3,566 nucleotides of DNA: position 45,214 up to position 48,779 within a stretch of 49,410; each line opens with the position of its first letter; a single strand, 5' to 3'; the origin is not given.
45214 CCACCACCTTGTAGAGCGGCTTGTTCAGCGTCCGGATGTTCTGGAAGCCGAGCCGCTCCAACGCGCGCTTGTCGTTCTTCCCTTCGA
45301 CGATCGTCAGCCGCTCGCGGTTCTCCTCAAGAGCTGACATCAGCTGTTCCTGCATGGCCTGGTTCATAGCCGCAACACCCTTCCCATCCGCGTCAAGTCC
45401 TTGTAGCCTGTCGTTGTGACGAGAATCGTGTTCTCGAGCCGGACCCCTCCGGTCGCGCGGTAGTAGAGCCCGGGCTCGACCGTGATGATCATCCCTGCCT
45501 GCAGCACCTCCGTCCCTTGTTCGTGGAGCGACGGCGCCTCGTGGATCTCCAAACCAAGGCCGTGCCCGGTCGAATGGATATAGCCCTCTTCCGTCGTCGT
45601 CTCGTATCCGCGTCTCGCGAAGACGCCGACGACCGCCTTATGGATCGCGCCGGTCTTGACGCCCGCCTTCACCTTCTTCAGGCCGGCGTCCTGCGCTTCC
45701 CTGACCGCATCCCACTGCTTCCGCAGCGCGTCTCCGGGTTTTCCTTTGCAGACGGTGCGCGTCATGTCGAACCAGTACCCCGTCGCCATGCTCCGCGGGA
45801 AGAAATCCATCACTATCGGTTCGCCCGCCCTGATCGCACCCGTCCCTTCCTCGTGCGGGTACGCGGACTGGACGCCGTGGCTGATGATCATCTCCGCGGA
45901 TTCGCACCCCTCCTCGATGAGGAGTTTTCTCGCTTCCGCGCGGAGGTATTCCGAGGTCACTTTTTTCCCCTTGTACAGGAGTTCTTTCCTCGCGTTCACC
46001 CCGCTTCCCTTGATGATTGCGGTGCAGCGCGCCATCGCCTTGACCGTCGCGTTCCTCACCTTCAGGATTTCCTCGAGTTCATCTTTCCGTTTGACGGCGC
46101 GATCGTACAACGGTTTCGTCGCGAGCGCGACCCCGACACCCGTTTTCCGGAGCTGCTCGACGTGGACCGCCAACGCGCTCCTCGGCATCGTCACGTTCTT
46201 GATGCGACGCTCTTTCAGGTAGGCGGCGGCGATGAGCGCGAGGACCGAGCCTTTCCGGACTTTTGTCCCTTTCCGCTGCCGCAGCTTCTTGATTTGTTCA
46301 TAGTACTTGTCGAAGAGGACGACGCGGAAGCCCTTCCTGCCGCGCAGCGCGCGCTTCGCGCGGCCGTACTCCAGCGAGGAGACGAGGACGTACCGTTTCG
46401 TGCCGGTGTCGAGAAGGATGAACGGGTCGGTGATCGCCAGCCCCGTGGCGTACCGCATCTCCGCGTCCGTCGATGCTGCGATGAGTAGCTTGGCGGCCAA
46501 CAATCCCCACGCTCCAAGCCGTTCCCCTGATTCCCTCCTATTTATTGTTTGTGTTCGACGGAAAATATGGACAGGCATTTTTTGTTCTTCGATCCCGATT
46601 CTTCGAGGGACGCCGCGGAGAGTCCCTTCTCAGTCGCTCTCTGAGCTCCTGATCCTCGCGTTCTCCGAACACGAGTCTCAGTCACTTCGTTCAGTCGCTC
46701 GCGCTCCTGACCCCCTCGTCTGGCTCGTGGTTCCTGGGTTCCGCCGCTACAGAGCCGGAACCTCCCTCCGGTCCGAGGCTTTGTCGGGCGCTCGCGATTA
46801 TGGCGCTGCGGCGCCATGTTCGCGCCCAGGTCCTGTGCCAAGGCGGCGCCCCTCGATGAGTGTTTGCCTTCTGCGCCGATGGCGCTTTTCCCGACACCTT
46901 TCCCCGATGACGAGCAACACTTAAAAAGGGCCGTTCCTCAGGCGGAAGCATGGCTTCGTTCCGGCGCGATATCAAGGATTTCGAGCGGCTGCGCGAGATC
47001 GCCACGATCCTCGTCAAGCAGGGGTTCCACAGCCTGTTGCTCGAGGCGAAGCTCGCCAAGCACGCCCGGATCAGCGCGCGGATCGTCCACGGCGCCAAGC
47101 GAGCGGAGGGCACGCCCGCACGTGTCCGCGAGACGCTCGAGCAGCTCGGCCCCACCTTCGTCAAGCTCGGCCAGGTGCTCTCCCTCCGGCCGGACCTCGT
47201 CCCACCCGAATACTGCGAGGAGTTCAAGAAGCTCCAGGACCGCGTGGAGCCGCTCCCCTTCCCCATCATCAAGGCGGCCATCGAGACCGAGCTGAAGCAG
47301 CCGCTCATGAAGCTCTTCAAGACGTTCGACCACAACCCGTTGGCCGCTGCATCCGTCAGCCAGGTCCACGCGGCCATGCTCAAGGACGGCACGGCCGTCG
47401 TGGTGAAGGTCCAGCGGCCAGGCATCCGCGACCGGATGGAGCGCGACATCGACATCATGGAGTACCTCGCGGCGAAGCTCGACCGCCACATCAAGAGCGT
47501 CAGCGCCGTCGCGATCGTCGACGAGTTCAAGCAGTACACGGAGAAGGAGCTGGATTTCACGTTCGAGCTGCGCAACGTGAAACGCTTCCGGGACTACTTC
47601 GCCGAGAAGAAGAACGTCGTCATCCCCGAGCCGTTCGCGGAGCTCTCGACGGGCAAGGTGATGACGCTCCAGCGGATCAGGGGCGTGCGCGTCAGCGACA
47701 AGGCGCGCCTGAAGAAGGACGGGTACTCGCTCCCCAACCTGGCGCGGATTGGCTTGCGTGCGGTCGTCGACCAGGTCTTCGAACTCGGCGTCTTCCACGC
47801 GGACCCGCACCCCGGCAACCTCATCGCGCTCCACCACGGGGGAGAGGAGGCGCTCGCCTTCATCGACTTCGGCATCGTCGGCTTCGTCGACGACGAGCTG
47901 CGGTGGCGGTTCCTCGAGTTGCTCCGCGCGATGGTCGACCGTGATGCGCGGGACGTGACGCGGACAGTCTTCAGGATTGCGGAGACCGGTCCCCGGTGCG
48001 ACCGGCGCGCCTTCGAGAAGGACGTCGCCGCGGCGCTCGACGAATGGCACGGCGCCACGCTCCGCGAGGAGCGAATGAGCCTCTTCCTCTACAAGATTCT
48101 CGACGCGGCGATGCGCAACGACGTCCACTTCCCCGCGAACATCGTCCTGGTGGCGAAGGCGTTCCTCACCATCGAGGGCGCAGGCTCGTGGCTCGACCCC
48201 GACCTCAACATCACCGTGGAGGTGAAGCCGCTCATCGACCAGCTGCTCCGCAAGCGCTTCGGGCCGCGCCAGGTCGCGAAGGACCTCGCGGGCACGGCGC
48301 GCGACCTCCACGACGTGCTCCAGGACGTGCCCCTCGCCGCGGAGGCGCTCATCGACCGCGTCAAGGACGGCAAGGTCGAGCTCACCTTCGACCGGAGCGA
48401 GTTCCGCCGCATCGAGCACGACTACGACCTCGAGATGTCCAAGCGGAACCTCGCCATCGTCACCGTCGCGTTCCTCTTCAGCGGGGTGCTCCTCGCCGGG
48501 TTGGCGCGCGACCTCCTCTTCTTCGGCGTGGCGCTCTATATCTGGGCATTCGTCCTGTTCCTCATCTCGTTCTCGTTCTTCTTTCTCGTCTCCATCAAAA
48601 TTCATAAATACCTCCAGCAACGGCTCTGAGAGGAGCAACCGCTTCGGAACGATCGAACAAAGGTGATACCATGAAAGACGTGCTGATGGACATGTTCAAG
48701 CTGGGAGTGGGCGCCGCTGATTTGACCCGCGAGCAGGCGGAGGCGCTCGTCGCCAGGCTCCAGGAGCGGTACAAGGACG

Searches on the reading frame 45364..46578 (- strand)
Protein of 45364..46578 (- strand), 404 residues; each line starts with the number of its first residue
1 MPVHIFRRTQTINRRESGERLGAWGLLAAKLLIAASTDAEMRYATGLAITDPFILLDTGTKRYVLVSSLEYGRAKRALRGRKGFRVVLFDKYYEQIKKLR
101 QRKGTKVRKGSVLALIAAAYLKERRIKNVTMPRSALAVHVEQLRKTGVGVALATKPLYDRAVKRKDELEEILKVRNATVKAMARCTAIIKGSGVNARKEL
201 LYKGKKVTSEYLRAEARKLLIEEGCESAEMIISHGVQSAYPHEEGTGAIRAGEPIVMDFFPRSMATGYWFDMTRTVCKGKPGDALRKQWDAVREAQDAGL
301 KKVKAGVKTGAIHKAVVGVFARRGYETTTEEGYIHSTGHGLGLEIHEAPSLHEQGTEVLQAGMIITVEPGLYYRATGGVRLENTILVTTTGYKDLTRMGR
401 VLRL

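Call 9: search_protein_families(library=pfam, proteins=[window:45364-46578:-])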
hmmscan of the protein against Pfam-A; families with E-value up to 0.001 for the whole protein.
window:45364-46578:- (404 aa): 1 family
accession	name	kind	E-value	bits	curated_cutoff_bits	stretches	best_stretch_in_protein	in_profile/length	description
PF00557.29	Peptidase_M24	-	5.4e-46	157.4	23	1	176-388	8-207/208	Metallopeptidase family M24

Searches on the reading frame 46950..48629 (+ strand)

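Call 9: search_protein_families(library=pfam, proteins=[window:46950-48629:+])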
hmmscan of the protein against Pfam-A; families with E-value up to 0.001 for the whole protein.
window:46950-48629:+ (559 aa): 1 family
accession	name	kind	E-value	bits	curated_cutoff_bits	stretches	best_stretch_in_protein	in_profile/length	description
PF03109.22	ABC1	-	2.3e-71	240.3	22.9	1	94-338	1-242/244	ABC1 atypical kinase-like domain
